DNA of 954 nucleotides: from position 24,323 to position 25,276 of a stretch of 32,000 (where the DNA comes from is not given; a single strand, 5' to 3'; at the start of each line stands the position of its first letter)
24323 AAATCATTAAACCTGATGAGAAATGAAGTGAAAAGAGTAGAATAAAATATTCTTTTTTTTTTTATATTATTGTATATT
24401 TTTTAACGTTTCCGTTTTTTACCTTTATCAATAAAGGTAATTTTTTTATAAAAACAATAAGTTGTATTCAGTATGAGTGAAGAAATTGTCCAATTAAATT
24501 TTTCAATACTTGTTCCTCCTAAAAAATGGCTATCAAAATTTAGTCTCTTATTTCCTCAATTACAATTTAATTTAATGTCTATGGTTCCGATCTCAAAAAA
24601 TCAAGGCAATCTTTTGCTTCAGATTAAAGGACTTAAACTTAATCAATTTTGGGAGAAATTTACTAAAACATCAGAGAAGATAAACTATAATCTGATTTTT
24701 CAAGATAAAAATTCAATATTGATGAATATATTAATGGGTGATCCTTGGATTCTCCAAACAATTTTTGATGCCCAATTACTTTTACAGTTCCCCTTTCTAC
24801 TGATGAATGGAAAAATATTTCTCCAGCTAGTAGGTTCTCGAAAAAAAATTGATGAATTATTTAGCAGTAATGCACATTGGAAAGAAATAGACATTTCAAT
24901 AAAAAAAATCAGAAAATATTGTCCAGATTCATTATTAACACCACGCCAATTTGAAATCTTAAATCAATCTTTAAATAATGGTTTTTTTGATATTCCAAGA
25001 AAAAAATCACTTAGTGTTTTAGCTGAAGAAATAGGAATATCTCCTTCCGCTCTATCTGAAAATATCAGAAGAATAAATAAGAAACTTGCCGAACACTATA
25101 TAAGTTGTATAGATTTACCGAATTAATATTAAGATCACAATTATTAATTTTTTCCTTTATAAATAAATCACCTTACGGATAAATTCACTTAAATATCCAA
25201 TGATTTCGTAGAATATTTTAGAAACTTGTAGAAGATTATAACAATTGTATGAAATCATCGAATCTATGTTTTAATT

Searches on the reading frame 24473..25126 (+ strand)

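Call 8: search_protein_families(library=pfam, proteins=[window:24473-25126:+], max_evalue=0.01)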
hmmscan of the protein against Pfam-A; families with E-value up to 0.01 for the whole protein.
window:24473-25126:+ (217 aa): 3 families
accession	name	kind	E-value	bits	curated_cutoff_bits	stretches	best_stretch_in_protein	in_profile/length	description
PF04967.18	HTH_10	-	1.9e-17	63.2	23.1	1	155-206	1-52/53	HTH DNA binding domain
PF23596.1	DUF7138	-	0.0072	16.7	27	0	24-82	25-77/80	Domain of unknown function (DUF7138)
PF04297.20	UPF0122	-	0.008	16.9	22.7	0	153-207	16-63/101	Putative helix-turn-helix protein, YlxM / p13 like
